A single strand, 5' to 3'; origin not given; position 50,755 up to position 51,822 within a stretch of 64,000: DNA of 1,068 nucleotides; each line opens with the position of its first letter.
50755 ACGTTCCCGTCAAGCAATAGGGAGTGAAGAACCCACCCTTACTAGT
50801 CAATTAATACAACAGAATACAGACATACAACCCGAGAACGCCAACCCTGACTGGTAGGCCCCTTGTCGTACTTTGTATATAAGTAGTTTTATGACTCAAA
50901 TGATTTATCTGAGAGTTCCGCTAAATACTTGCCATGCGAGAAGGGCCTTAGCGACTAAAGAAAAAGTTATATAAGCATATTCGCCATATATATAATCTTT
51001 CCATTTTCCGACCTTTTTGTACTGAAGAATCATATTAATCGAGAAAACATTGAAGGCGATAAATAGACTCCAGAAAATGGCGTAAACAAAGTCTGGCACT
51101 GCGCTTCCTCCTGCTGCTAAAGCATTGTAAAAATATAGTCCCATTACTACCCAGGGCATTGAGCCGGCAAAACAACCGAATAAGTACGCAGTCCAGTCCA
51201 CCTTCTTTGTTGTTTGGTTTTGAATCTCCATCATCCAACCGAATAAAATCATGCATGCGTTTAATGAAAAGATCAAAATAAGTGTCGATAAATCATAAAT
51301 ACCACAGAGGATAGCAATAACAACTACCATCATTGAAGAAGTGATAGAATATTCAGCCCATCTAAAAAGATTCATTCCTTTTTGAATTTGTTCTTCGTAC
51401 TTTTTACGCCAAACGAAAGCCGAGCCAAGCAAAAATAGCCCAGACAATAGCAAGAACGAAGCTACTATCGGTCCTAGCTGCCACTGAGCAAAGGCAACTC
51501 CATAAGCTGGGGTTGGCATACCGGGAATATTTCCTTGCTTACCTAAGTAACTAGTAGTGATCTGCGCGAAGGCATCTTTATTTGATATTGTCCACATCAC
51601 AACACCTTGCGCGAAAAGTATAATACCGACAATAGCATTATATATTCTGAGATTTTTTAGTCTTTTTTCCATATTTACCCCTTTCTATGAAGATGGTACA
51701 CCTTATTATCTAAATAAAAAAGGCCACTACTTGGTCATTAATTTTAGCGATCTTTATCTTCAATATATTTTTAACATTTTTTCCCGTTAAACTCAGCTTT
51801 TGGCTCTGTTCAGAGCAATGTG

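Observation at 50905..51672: Heliorhodopsin gene in a small genome with no retinal-biosynthesis genes in view, convergent with a giant acidic HD-domain protein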

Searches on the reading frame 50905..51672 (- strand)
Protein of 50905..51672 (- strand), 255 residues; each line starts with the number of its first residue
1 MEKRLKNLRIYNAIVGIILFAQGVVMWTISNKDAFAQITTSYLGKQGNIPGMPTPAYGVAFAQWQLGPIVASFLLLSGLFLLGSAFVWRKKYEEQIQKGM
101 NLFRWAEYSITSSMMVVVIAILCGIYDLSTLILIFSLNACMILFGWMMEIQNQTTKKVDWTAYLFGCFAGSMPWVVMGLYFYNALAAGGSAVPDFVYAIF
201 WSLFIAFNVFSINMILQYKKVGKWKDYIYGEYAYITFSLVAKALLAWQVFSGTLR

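Call 3: search_protein_families(library=pfam, proteins=[window:50905-51672:-], max_evalue=0.01)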
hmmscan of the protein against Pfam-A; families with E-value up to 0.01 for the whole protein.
window:50905-51672:- (255 aa): 1 family
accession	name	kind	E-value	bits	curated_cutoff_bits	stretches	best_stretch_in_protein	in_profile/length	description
PF18761.7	Heliorhodopsin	-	1.2e-86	290.4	26.7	1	8-254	1-242/242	Heliorhodopsin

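Call 4: search_solved_structures(query=window:50905-51672:-, show_alignments=3, max_evalue=0.01)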
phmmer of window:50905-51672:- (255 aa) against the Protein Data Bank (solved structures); distinct sequences matched with E-value up to 0.01: 6.
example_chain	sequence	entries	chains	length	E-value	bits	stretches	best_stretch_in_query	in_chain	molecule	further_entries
6is6_A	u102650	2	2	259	7e-60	205.9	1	5-255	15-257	heliorhodopsin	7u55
7clj_A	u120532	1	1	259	1.7e-59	204.7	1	5-255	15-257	heliorhodopsin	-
6uh3_A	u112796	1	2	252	2.1e-53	184.7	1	3-254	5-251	Heliorhodopsin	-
9ljj_A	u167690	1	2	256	2.2e-53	184.6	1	3-254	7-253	Heliorhodopsin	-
6su3_X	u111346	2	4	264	2.5e-53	184.4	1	3-254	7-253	48C12 heliorhodopsin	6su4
9vfc_A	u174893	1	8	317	6.3e-35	124.1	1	64-253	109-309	heliorhodopsin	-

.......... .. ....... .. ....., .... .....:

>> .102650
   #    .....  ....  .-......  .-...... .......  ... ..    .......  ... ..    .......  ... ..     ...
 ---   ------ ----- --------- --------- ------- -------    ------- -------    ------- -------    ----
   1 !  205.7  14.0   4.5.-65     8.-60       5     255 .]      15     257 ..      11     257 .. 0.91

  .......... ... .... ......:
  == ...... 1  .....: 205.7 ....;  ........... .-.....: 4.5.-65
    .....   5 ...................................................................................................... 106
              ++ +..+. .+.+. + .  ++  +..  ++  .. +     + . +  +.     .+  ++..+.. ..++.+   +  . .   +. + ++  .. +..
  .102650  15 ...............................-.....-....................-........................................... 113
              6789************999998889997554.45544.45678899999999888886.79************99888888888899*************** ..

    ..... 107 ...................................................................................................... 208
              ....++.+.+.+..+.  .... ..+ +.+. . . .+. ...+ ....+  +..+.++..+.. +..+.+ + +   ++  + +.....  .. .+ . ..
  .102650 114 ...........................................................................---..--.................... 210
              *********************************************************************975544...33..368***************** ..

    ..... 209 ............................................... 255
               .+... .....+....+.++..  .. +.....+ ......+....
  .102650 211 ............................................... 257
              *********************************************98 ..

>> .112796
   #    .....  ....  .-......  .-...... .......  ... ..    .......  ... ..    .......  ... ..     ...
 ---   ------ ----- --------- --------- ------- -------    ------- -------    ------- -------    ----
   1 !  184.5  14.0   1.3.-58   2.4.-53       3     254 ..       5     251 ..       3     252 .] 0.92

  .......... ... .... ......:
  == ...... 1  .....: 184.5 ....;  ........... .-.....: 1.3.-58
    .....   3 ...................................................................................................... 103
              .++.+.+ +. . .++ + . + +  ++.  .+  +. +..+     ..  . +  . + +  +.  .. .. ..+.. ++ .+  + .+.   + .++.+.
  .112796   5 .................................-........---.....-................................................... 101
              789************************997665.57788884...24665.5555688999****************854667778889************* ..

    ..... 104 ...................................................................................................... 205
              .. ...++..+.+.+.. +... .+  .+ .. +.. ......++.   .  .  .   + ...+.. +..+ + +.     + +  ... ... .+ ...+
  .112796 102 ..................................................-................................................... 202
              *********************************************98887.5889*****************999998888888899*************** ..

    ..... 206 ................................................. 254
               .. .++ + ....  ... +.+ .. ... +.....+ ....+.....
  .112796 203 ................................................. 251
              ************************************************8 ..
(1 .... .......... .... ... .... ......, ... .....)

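Call 8: find_encoding_contigs(protein=window:50905-51672:-, flank=10000, max_places=6)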
Protein window:50905-51672:- (255 aa): 3 contigs read that carry it; 2 places shown.
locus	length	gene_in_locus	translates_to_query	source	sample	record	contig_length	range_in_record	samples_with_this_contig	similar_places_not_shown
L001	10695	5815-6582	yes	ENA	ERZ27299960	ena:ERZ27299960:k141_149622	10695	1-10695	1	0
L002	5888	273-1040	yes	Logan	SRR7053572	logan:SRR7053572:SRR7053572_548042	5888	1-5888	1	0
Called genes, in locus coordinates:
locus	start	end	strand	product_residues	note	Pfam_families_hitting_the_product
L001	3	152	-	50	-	?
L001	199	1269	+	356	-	PF00814:TsaD, PF22521:HypF_C_2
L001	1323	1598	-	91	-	-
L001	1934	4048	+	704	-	PF00133:tRNA-synt_1, PF09334:tRNA-synt_1g (weak), PF13603:tRNA-synt_1_2, PF09334:tRNA-synt_1g (weak), PF08264:Anticodon_1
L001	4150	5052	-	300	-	-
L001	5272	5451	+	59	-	-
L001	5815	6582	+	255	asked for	PF18761:Heliorhodopsin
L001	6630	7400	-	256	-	-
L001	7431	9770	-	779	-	PF01966:HD (weak)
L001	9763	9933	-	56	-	-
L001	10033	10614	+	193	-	PF00210:Ferritin, PF02915:Rubrerythrin, PF21349:RUBY_RBDX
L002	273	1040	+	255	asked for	PF18761:Heliorhodopsin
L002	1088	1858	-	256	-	-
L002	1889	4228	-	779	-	PF01966:HD (weak)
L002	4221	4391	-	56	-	-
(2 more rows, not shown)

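Call 9: find_related_loci(query=window:50905-51669:-, collection=genome_contigs, flank=10000)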
Query window:50905-51669:- (254 aa) in genome_contigs; peptide patterns used: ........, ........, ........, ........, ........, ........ (x = any residue, [..] = any of these).
72 stretches matched a pattern; 58 encode a relative of the query (tblastn E <= 1e-3); 58 distinct loci.
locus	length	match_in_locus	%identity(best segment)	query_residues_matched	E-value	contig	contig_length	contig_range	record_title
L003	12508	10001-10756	85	1-254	4e-134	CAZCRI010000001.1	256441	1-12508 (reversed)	MAG TPA_asm: uncultured Candidatus Saccharibacteria bacterium isolate binchicken_co269_59 genome assembly, contig: NODE_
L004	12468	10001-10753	80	1-254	2e-125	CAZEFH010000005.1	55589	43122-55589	MAG TPA_asm: uncultured Candidatus Saccharibacteria bacterium isolate binchicken_co269_92 genome assembly, contig: NODE_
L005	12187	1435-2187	71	1-254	2e-122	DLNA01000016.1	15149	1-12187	MAG TPA_asm: Patescibacteria group bacterium UBA7522 UBA7522_contig_15755, whole genome shotgun sequence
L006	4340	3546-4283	71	6-254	9e-116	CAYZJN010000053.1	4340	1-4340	MAG TPA_asm: uncultured Candidatus Saccharibacteria bacterium isolate binchicken_co220_185 genome assembly, contig: NODE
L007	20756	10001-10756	86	1-254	3e-136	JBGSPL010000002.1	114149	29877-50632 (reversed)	MAG: Patescibacteria group bacterium isolate JTS-AC303 k141_4162513, whole genome shotgun sequence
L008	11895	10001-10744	50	4-254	1e-70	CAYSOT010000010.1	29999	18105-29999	MAG TPA_asm: uncultured Candidatus Saccharibacteria bacterium isolate SRP278252_co2_125 genome assembly, contig: NODE_29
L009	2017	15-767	46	4-254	7e-64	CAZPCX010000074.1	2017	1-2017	MAG TPA_asm: uncultured Muribaculaceae bacterium isolate SRP192927_co2_341 genome assembly, contig: NODE_156435_length_2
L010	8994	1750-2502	48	4-254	8e-62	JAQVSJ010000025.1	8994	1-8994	MAG: Bacilli bacterium isolate STF1_271 NODE_25898_length_8994_cov_11.594226_Sandtown_F1, whole genome shotgun sequence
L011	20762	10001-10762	45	1-254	4e-60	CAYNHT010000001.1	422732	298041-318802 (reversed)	MAG TPA_asm: uncultured Muribaculaceae bacterium isolate SRP241341_co1_139 genome assembly, contig: NODE_4_length_422732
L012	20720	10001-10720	47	10-254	1e-59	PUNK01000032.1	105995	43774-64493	MAG: Thermoplasmata archaeon isolate B1Sed10_191R1 B1-Sed10-C44, whole genome shotgun sequence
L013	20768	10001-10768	45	1-254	1e-58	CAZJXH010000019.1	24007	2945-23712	MAG TPA_asm: uncultured Oscillospiraceae bacterium isolate SRP302447_co2_281 genome assembly, contig: NODE_5853_length_2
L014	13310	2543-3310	45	1-254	7e-59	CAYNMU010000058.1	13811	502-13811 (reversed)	MAG TPA_asm: uncultured Eubacteriales bacterium isolate SRP284006_co1_363 genome assembly, contig: NODE_7810_length_1381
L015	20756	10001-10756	47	5-254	2e-58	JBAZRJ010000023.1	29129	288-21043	MAG: Clostridia bacterium isolate SO_2017_GW1_145 NODE_6749_length_29129_cov_1.679195_OW334_2017, whole genome shotgun s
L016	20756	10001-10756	44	5-254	4e-57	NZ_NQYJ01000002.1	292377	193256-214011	Candidatus Izimoplasma sp. ZiA1 scaffold_1, whole genome shotgun sequence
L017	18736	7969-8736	44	1-254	5e-57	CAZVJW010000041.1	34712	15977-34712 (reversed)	MAG TPA_asm: uncultured Eubacteriales bacterium isolate SRP192927_co4_831 genome assembly, contig: NODE_1858_length_3471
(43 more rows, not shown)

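Call 24: find_related_loci(query=window:50905-51669:-, collection=metagenome_contigs, flank=10000)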
Query window:50905-51669:- (254 aa) in metagenome_contigs; peptide patterns used: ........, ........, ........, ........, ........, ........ (x = any residue, [..] = any of these).
104 stretches matched a pattern; 67 encode a relative of the query (tblastn E <= 1e-3); 67 distinct loci.
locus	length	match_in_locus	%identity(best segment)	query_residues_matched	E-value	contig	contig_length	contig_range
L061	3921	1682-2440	93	1-254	3e-151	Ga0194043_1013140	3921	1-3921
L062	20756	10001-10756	85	1-254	3e-144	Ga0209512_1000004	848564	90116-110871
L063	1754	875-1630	86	1-254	2e-144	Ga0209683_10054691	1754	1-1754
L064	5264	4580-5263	85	3-232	3e-121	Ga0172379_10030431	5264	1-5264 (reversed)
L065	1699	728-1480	73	1-254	1e-122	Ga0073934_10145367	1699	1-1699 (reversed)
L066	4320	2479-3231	69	1-254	7e-112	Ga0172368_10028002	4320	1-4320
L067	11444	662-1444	63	2-254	3e-91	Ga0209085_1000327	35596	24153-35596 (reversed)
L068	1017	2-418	94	116-254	1e-91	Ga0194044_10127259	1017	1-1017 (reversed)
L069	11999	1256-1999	50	4-254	3e-70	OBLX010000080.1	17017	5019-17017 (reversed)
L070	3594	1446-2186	46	1-254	6e-64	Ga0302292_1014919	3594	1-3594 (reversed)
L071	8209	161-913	48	4-254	5e-62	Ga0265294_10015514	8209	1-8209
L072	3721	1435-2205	45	1-254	1e-60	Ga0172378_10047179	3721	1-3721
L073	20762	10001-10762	45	1-254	2e-60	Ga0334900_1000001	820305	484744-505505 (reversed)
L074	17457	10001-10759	45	5-254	4e-60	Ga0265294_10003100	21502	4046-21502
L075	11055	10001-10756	44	5-254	6e-57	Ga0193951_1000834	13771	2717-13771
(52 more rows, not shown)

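Call 28: search_protein_families(library=pfam, proteins=[L003:10839-11267:+, L004:10850-11245:+, L067:230-592:+, L005:1017-1412:+, L005:2225-3481:+, L005:3478-3909:+, L008:10760-11560:+, L067:1518-2417:-, L066:3280-3702:-, L066:1997-2314:-], max_evalue=0.001)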
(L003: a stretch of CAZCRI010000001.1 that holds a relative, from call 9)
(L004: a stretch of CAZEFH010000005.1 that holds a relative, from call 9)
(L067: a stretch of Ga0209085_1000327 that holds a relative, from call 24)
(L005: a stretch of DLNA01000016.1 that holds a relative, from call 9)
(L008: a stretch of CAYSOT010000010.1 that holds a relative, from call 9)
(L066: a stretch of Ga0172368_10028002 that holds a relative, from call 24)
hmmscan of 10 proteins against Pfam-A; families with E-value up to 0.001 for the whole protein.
L003:10839-11267:+ (142 aa): 2 families
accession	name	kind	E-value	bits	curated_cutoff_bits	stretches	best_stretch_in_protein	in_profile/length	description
PF01880.24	Desulfoferrodox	-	1.1e-18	68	22.2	1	45-125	5-97/98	Desulfoferrodoxin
PF06397.17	Desulfoferrod_N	-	3.4e-15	55.8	23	1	6-37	5-36/36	Desulfoferrodoxin, N-terminal domain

L004:10850-11245:+ (131 aa): 2 families
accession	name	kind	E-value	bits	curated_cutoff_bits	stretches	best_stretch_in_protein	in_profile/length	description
PF01880.24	Desulfoferrodox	-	3.5e-22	79.2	22.2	1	46-126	5-96/98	Desulfoferrodoxin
PF06397.17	Desulfoferrod_N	-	5.7e-15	55.1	23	1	5-37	3-35/36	Desulfoferrodoxin, N-terminal domain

L067:230-592:+ (120 aa): 3 families
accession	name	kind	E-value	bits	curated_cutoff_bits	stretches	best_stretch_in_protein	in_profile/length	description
PF01641.26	SelR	-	1.4e-44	151.2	24.9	1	10-119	1-112/116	SelR domain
PF24046.1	At4g08330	-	3.4e-06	27.6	27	0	83-108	74-99/129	At4g08330 beta-tent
PF08271.17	Zn_Ribbon_TF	-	0.00049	20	29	0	85-97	17-29/43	TFIIB zinc-binding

L005:1017-1412:+ (131 aa): 1 family
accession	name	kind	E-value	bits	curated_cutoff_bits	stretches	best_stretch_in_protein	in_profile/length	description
PF09945.14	DUF2177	-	4.4e-48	162.9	26.9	1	5-124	3-123/124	Predicted membrane protein (DUF2177)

L005:2225-3481:+ (418 aa): 6 families
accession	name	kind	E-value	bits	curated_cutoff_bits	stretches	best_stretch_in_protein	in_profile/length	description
PF01170.24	UPF0020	-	5.2e-13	49.6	22.3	1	203-353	9-167/197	RMKL-like, methyltransferase domain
PF13847.12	Methyltransf_31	-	1.4e-07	31.7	27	1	224-350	5-109/145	Methyltransferase domain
PF03602.21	Cons_hypoth95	-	4.4e-06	26.9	24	1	215-329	33-138/182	Conserved hypothetical protein 95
PF08241.18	Methyltransf_11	-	1.5e-05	26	21.2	1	228-306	2-69/95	Methyltransferase domain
PF01555.25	N6_N4_Mtase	-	2.9e-05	24.6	26.7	1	97-252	83-210/221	DNA methylase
PF13649.12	Methyltransf_25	-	0.0003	21.8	27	1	227-303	2-70/97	Methyltransferase domain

L005:3478-3909:+ (143 aa): 4 families
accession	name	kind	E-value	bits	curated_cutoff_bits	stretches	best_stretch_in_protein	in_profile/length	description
PF12724.12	Flavodoxin_5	-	4.5e-11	43.7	27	1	4-88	1-86/145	Flavodoxin domain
PF00258.30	Flavodoxin_1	-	9.3e-10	39.3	25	1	5-116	1-123/143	Flavodoxin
PF12641.12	Flavodoxin_3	-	2.6e-08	34.3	27.5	1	4-94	1-84/160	Flavodoxin domain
PF03358.20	FMN_red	-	0.00012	22.1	24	0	42-119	68-148/152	NADPH-dependent FMN reductase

L008:10760-11560:+ (266 aa): 1 family
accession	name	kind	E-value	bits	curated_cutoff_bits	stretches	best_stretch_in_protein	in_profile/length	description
PF12705.13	PDDEXK_1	-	1.4e-13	51.8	22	1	115-259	120-243/247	PD-(D/E)XK nuclease superfamily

L067:1518-2417:- (299 aa): 0 families

L066:3280-3702:- (140 aa): 0 families

L066:1997-2314:- (105 aa): 0 families

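Call 51: search_protein_families(library=ncbifam, proteins=[window:50905-51672:-], max_evalue=0.01)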
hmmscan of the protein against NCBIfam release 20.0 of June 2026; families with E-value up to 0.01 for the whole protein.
window:50905-51672:- (255 aa): 1 family
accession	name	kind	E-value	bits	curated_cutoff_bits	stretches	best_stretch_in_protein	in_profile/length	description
NF038020.1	HeR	equivalog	5.2e-88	294.7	100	1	8-254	1-244/244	heliorhodopsin HeR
